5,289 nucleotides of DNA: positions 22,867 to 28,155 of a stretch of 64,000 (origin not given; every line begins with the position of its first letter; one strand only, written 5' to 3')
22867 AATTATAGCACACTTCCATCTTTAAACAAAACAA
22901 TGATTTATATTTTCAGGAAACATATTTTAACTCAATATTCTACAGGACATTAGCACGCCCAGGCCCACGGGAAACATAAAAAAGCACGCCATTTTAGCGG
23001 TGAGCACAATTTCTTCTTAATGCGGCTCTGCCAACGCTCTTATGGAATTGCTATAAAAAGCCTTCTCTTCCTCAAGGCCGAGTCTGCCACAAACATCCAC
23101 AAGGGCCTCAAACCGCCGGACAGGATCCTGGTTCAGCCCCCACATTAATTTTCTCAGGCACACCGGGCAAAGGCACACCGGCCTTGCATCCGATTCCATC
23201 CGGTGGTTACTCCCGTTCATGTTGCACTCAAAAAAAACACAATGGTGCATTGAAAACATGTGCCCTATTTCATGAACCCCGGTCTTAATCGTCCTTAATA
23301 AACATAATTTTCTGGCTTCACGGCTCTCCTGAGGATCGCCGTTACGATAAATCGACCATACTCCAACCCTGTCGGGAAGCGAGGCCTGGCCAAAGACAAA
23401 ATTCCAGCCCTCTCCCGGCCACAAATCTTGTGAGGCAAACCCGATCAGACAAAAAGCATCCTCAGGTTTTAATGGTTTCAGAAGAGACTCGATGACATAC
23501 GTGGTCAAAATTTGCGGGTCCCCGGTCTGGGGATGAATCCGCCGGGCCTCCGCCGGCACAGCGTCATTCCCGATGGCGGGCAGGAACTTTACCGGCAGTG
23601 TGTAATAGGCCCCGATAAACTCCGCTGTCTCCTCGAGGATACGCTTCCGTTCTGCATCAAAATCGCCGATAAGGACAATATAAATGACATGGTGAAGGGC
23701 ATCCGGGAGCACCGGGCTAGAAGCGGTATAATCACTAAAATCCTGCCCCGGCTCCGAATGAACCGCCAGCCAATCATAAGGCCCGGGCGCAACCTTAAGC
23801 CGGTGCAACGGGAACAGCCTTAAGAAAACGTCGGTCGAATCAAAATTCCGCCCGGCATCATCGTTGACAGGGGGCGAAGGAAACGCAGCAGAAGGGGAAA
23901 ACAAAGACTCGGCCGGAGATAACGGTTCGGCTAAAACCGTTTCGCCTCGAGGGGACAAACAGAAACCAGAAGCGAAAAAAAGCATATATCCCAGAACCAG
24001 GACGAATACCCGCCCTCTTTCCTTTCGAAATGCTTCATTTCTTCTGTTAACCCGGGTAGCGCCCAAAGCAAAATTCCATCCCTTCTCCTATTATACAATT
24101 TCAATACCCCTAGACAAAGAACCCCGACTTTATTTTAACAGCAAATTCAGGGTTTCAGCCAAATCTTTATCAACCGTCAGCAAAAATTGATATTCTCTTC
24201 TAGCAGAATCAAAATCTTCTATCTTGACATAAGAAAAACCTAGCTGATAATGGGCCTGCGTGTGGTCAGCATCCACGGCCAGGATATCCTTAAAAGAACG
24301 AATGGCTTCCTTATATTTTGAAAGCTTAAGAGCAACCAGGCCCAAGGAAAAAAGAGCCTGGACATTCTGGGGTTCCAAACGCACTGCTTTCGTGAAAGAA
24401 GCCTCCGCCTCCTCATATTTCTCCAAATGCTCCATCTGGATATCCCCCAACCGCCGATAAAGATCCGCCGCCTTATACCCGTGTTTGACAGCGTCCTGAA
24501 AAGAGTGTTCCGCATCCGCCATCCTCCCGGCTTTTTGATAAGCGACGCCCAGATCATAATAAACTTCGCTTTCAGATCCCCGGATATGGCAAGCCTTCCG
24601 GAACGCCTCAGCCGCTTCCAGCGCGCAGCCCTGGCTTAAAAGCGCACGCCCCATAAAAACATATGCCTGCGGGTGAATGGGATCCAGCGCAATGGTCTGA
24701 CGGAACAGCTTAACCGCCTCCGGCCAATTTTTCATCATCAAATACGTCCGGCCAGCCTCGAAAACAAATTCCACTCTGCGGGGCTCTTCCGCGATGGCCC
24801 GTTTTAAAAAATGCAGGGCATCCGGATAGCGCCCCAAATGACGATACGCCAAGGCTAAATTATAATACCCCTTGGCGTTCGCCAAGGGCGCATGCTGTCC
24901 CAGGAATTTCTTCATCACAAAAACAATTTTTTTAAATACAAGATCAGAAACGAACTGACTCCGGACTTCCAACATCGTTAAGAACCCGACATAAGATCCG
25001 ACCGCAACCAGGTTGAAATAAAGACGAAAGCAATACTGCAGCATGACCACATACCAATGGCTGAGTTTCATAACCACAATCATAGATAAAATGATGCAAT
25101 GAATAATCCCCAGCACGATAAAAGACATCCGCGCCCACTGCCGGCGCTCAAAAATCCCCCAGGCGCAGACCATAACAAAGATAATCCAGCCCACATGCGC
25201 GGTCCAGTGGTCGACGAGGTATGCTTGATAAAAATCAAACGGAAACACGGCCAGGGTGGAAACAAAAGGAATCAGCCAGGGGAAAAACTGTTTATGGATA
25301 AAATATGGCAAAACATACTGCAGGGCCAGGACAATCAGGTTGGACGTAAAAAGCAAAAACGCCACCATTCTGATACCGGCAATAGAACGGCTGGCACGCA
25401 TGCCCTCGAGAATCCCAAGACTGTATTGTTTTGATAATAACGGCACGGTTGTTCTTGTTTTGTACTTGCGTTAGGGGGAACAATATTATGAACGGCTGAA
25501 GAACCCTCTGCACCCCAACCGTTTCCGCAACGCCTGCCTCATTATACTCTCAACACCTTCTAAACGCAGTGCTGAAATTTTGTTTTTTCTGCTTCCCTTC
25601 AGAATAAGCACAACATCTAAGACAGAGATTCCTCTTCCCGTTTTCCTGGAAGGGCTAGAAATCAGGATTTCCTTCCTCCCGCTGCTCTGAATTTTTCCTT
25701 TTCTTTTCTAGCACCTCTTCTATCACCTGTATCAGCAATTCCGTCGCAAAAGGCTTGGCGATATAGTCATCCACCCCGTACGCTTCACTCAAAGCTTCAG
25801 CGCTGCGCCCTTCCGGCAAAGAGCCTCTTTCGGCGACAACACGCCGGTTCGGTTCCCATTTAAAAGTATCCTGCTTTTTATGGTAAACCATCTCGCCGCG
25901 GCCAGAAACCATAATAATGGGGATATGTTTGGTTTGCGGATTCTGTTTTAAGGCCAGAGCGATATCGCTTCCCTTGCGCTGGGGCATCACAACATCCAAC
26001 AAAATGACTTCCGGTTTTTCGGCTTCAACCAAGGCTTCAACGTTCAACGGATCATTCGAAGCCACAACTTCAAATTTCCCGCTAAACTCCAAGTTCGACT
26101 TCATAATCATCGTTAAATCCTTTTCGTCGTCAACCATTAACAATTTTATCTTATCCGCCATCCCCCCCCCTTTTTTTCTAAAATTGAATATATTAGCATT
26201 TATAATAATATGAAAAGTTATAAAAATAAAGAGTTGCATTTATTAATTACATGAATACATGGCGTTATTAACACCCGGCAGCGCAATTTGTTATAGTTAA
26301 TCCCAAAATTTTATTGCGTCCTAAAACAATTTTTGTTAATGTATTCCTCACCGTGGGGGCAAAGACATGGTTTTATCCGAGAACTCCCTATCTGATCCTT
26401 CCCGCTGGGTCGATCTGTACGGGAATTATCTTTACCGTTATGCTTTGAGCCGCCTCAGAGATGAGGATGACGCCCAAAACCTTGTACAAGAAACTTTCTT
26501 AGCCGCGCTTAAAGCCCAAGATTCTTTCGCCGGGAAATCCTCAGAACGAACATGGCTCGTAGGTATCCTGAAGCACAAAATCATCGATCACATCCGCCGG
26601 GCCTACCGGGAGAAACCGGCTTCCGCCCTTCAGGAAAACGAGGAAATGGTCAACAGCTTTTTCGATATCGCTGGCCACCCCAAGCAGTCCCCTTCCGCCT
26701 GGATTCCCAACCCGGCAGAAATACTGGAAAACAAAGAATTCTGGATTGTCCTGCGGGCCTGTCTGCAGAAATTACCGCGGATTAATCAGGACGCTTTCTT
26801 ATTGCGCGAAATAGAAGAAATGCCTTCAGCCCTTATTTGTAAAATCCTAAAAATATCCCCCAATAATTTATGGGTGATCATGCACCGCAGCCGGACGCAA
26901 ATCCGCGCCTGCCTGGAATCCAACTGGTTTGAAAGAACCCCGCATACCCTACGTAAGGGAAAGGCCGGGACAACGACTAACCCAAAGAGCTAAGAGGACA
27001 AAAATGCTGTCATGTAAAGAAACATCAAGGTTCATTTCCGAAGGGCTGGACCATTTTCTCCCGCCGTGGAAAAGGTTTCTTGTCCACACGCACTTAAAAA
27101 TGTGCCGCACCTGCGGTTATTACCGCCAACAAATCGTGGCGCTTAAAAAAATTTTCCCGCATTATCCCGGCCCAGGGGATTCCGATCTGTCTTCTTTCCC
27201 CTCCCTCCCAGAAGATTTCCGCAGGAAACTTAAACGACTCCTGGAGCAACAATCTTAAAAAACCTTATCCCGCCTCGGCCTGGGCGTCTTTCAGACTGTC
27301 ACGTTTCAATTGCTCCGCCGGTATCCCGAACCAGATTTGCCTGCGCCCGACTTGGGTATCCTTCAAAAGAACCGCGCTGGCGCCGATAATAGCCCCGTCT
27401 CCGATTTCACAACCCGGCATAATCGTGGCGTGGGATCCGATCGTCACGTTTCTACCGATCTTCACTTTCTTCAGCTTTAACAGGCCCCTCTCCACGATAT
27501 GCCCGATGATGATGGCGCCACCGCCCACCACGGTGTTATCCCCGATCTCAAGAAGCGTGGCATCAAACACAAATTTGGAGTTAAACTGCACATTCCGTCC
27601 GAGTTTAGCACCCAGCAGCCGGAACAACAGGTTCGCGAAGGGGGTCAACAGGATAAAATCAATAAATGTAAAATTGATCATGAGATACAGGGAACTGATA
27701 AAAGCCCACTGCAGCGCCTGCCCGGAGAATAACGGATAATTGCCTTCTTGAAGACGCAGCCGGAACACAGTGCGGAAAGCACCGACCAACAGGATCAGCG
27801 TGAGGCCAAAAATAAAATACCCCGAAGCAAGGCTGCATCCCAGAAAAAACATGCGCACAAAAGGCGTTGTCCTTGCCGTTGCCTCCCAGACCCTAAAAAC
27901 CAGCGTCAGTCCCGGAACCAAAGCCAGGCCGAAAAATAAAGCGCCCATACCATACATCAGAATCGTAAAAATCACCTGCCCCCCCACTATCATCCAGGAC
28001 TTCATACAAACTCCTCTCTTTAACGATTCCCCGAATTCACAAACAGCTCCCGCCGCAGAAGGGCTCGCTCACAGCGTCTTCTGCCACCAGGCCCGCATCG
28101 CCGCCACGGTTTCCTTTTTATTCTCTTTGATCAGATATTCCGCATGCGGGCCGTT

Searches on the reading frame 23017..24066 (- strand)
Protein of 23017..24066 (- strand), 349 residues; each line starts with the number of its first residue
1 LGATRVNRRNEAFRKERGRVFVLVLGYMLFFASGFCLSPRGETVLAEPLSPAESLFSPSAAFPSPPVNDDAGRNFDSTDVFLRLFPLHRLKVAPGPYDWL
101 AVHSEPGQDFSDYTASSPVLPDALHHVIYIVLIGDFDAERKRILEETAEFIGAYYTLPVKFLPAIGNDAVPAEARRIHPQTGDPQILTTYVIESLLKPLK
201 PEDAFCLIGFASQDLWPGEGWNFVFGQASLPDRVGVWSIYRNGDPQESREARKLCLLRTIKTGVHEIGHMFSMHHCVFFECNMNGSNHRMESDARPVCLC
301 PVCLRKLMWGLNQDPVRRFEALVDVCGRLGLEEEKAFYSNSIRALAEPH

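Call 42: search_protein_families(library=pfam, proteins=[window:23017-24066:-], max_evalue=0.00001)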
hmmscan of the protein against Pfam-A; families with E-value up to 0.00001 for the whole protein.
window:23017-24066:- (349 aa): 1 family
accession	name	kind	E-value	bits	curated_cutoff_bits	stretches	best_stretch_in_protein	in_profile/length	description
PF07998.17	Peptidase_M54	-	2.5e-11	44.4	24.4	1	208-307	98-192/194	Peptidase family M54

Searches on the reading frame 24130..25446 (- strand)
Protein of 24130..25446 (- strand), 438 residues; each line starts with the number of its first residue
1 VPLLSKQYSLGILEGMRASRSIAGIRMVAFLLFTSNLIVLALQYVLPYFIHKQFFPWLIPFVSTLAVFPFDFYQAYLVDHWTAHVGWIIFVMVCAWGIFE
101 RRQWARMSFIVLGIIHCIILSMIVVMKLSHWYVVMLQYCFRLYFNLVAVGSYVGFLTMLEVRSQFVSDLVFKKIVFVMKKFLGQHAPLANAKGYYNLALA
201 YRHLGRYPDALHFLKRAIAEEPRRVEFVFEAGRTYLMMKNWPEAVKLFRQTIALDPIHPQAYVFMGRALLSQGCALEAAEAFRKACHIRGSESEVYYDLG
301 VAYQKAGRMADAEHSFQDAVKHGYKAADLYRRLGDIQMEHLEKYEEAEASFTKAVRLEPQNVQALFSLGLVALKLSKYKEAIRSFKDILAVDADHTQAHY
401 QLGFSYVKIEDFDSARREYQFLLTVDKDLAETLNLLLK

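Call 42: search_protein_families(library=pfam, proteins=[window:24130-25446:-], max_evalue=0.00001)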
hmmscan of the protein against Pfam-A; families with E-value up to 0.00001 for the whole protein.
window:24130-25446:- (438 aa): 19 families
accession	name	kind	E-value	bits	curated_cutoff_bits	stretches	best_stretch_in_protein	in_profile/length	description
PF07719.23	TPR_2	-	5.7e-35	117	27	1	191-223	1-33/34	Tetratricopeptide repeat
PF00515.34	TPR_1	-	8.2e-34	114.5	27.8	1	191-222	1-32/34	Tetratricopeptide repeat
PF13432.12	TPR_16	-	6.9e-28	97.2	32.7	3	297-361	1-64/65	Tetratricopeptide repeat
PF13431.12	TPR_17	-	3.3e-25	86.6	24.4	0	351-382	2-33/34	Tetratricopeptide repeat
PF14559.12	TPR_19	-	1.8e-23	83.1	25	1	205-256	5-56/68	Tetratricopeptide repeat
PF13181.12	TPR_8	-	4e-23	80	25.7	0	328-361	2-34/34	Tetratricopeptide repeat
PF13414.12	TPR_11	-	1.1e-22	79.9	26.8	0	342-374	8-40/42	TPR repeat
PF13424.12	TPR_12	-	1.1e-19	70.8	30.1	0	327-391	3-74/77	Tetratricopeptide repeat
PF13428.12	TPR_14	-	4.8e-16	58.1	23.5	0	193-233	3-43/44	Tetratricopeptide repeat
PF12895.13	ANAPC3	-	6.2e-16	58.9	27.2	1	342-417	3-77/82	Anaphase-promoting complex, cyclosome, subunit 3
PF13174.12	TPR_6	-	5.9e-15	55.3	26.3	0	194-222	3-31/33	Tetratricopeptide repeat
PF13176.12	TPR_7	-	6.7e-15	54.3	27.9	0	195-225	3-35/36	Tetratricopeptide repeat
PF23914.1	TPR_CcmH_CycH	-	3.2e-11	43.8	42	1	333-424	56-149/158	Cytochrome c-type biogenesis protein H TPR domain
PF13374.12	TPR_10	-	6.2e-11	42.4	27.5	0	194-219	5-30/42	Tetratricopeptide repeat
PF13371.12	TPR_9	-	2.4e-10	40.7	35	0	342-399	9-66/73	Tetratricopeptide repeat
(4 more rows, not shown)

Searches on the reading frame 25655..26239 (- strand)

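Call 42: search_protein_families(library=pfam, proteins=[window:25655-26239:-], max_evalue=0.00001)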
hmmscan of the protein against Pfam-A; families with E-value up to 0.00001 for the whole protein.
window:25655-26239:- (194 aa): 1 family
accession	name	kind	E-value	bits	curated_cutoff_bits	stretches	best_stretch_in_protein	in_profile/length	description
PF00072.30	Response_reg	-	1e-16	61.5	30.2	1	34-120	2-85/111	Response regulator receiver domain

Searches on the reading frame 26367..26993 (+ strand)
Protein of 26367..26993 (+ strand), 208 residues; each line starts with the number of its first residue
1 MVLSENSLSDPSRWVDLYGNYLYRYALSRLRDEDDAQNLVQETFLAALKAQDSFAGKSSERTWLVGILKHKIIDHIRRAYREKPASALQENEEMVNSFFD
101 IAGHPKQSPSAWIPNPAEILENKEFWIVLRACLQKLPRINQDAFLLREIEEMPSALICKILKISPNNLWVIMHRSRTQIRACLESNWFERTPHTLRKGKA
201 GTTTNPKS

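Call 42: search_protein_families(library=pfam, proteins=[window:26367-26993:+], max_evalue=0.00001)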
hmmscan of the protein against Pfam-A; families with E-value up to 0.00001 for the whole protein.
window:26367-26993:+ (208 aa): 2 families
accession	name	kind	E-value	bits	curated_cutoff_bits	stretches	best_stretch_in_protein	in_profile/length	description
PF04542.20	Sigma70_r2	-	4.4e-16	58.9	24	1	15-81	2-70/71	Sigma-70 region 2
PF08281.18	Sigma70_r4_2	-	2.5e-09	37.1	25.7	1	129-178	4-53/54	Sigma-70, region 4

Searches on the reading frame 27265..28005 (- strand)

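Call 42: search_protein_families(library=pfam, proteins=[window:27265-28005:-], max_evalue=0.00001)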
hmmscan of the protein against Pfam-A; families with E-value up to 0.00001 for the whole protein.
window:27265-28005:- (246 aa): 2 families
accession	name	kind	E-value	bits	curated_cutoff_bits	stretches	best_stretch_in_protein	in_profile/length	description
PF00132.30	Hexapep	-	3.6e-13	49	27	1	181-213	2-34/36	Bacterial transferase hexapeptide (six repeats)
PF14602.12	Hexapep_2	-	2.8e-07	30.6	27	1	181-213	2-32/34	Hexapeptide repeat of succinyl-transferase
